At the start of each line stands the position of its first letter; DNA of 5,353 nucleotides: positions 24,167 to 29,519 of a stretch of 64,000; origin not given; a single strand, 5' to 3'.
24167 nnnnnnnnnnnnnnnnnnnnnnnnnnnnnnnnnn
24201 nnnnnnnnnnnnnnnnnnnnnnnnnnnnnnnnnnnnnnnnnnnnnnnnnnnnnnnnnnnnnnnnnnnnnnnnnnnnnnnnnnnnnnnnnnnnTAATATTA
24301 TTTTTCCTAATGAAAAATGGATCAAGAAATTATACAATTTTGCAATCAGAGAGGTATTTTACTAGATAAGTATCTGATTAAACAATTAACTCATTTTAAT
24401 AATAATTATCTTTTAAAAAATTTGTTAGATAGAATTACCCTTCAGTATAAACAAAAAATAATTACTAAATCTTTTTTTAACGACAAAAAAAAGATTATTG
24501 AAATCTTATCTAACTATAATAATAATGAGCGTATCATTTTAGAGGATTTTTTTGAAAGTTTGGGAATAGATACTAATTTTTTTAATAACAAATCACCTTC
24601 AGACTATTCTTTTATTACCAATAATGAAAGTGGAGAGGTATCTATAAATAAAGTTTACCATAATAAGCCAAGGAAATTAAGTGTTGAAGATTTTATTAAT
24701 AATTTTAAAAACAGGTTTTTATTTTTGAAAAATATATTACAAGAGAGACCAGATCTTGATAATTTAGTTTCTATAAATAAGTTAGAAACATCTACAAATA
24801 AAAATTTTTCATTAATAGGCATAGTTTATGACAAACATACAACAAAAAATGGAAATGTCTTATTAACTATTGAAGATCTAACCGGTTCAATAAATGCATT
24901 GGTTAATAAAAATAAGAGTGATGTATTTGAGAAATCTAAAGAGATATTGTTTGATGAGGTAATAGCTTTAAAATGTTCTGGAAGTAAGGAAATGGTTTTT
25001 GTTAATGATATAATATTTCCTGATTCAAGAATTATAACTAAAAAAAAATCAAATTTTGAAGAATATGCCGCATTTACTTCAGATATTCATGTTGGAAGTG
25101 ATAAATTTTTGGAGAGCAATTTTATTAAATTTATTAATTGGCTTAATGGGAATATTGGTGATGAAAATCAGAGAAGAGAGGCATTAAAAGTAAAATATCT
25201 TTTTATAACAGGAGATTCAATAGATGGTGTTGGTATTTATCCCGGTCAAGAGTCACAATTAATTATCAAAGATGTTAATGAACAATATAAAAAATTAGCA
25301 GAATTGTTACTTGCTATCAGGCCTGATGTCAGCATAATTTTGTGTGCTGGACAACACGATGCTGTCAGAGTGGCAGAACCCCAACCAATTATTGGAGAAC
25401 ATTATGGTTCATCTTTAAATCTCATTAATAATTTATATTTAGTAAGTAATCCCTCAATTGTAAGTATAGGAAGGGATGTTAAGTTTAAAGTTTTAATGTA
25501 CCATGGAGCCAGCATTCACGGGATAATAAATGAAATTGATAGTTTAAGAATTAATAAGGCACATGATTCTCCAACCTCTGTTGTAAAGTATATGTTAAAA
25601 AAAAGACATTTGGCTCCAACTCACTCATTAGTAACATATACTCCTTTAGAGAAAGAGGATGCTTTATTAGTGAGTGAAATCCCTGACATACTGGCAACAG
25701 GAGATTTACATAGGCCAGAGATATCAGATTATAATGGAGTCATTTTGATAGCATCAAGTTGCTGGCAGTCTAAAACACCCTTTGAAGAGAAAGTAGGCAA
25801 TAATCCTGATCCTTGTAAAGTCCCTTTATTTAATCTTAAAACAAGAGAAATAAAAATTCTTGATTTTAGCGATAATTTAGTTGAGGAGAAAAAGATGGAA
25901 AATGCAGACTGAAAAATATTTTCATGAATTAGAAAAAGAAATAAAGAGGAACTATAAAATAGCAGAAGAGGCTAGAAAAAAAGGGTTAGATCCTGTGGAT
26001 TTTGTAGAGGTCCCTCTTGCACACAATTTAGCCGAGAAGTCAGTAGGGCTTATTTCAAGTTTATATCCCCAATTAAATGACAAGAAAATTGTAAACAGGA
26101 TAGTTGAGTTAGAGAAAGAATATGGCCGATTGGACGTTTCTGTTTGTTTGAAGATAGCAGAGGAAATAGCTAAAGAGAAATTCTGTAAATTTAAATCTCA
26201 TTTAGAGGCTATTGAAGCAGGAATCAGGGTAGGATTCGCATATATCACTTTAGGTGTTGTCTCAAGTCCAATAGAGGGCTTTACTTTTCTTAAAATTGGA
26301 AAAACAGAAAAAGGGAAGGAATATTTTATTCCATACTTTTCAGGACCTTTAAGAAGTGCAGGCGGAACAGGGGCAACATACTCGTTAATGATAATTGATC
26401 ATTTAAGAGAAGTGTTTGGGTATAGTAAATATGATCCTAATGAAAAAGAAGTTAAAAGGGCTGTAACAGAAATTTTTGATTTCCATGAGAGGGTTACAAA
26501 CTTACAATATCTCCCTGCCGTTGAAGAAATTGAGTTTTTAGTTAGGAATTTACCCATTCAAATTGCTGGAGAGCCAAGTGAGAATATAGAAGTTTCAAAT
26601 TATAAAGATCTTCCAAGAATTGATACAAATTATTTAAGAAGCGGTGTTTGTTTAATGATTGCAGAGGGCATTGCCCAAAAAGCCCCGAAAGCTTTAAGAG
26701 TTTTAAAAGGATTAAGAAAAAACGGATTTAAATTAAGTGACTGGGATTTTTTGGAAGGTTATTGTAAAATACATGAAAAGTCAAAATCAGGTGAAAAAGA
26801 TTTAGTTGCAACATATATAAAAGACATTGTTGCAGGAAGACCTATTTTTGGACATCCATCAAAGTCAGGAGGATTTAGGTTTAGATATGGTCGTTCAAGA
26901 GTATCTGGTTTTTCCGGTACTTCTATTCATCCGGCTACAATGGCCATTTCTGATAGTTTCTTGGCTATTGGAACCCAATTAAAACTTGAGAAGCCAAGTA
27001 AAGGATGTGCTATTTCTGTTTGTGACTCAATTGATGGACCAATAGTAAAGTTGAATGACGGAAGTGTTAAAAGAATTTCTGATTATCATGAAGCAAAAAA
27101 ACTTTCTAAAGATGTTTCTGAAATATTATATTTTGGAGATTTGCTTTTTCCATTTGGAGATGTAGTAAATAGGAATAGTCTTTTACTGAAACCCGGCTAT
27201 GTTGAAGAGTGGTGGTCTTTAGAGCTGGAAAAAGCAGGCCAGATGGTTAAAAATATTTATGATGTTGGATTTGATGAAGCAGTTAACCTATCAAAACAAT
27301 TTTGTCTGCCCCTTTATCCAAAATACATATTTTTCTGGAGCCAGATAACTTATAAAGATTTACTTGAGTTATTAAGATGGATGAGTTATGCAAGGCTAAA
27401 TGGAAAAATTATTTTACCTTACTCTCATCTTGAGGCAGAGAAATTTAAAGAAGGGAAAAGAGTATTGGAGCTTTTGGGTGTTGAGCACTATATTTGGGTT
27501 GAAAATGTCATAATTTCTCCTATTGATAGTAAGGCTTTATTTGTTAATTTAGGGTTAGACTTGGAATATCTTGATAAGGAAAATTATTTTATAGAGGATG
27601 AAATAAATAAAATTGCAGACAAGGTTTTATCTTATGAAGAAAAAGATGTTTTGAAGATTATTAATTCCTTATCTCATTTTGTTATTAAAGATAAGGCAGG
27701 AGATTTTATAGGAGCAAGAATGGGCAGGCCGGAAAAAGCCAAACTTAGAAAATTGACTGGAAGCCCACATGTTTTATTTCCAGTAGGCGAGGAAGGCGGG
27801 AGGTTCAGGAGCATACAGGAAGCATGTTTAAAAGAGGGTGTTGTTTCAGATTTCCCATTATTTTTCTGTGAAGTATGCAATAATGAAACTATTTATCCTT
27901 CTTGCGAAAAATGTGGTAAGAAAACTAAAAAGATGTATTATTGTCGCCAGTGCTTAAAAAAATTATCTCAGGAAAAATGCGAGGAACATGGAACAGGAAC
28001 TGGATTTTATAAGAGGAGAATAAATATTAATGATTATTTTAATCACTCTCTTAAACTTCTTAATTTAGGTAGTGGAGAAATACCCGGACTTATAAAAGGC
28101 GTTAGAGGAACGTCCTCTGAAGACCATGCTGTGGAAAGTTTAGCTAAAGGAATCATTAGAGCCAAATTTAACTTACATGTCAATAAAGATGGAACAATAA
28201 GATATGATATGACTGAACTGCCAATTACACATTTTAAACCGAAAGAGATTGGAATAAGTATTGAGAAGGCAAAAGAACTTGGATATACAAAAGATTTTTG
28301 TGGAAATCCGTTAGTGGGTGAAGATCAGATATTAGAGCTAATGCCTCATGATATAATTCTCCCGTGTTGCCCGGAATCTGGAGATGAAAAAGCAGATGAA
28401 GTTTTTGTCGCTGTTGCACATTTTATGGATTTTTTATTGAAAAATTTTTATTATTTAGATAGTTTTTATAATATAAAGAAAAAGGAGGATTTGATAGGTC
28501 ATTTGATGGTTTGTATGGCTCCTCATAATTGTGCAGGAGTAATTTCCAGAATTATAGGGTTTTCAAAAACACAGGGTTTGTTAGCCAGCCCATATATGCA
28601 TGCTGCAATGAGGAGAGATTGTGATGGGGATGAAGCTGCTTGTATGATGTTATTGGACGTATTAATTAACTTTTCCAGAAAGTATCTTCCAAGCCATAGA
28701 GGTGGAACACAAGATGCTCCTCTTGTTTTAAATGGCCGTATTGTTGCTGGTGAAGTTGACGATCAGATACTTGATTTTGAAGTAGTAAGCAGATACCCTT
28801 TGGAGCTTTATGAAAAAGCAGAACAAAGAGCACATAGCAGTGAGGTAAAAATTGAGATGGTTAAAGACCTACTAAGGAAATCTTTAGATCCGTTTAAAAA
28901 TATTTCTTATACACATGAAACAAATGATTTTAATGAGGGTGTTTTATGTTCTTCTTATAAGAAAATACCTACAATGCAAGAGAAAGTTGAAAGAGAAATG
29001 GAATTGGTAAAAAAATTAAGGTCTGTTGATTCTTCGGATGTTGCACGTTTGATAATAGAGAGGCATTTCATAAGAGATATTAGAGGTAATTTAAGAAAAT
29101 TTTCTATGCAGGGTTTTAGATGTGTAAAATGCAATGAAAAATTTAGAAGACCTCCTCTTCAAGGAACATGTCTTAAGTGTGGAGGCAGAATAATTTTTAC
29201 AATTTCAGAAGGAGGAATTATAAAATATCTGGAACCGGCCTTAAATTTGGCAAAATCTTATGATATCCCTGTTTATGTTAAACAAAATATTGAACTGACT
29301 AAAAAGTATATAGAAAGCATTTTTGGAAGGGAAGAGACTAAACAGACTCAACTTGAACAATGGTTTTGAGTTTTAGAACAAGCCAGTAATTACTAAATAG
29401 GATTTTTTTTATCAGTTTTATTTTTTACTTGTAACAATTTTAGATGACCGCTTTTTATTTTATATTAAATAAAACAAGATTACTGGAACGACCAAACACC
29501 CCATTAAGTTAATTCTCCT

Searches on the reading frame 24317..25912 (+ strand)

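Call 8: search_protein_families(library=pfam, proteins=[window:24317-25912:+], max_evalue=0.01)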
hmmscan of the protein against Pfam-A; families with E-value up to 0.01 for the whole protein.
window:24317-25912:+ (531 aa): 2 families
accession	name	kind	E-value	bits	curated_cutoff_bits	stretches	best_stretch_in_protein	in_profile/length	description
PF04042.21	DNA_pol_E_B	-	3.2e-13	50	29.1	1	252-466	2-206/210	DNA polymerase alpha/epsilon subunit B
PF01336.31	tRNA_anti-codon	-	0.0091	16.4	27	0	165-219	2-54/75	OB-fold nucleic acid binding domain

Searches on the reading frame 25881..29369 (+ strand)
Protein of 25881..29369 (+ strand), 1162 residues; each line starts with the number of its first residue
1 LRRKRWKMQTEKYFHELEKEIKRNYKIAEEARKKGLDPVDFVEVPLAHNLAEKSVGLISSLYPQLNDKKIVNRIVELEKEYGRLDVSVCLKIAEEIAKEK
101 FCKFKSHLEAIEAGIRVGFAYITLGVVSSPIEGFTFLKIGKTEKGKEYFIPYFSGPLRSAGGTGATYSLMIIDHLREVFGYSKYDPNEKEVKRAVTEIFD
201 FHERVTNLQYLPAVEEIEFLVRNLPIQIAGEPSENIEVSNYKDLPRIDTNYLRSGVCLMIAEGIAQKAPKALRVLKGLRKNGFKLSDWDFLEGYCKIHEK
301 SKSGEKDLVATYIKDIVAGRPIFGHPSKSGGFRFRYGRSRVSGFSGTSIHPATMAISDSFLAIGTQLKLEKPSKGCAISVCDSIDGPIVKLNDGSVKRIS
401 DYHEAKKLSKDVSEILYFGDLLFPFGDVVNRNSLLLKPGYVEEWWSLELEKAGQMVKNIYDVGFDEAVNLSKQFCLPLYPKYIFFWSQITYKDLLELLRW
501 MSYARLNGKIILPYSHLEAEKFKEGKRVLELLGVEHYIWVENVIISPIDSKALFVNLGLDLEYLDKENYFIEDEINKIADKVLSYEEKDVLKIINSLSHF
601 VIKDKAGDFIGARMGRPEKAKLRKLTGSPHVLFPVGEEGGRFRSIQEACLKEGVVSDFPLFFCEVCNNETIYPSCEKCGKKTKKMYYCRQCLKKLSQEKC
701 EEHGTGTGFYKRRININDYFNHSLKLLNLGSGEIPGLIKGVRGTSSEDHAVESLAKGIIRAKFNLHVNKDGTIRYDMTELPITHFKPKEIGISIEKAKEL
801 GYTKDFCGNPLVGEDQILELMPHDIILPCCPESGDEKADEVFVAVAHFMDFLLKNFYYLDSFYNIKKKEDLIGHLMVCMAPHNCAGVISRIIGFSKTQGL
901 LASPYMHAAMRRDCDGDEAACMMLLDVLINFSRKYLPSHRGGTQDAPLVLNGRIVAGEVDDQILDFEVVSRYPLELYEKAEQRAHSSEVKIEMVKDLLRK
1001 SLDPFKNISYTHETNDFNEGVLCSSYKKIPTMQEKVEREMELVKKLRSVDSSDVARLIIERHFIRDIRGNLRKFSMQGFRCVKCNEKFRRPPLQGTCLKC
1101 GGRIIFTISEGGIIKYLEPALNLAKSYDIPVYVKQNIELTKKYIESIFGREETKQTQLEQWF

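Call 8: search_protein_families(library=pfam, proteins=[window:25881-29369:+], max_evalue=0.01)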
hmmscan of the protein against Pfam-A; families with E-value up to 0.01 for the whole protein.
window:25881-29369:+ (1162 aa): 3 families
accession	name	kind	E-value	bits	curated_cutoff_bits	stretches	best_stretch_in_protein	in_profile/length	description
PF24844.1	PolC_DP2_central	-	1.6e-109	366.7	24.3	1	310-695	12-370/372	DNA polymerase II large subunit DP2, central domain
PF24846.1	PolC_DP2_cat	-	3.2e-105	351.8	24.3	1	738-1035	8-299/299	DNA polymerase II large subunit DP2, catalytic domain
PF03833.19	PolC_DP2_N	-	1.7e-76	257.4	24.3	1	12-294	1-268/271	DNA polymerase II large subunit DP2, N-terminal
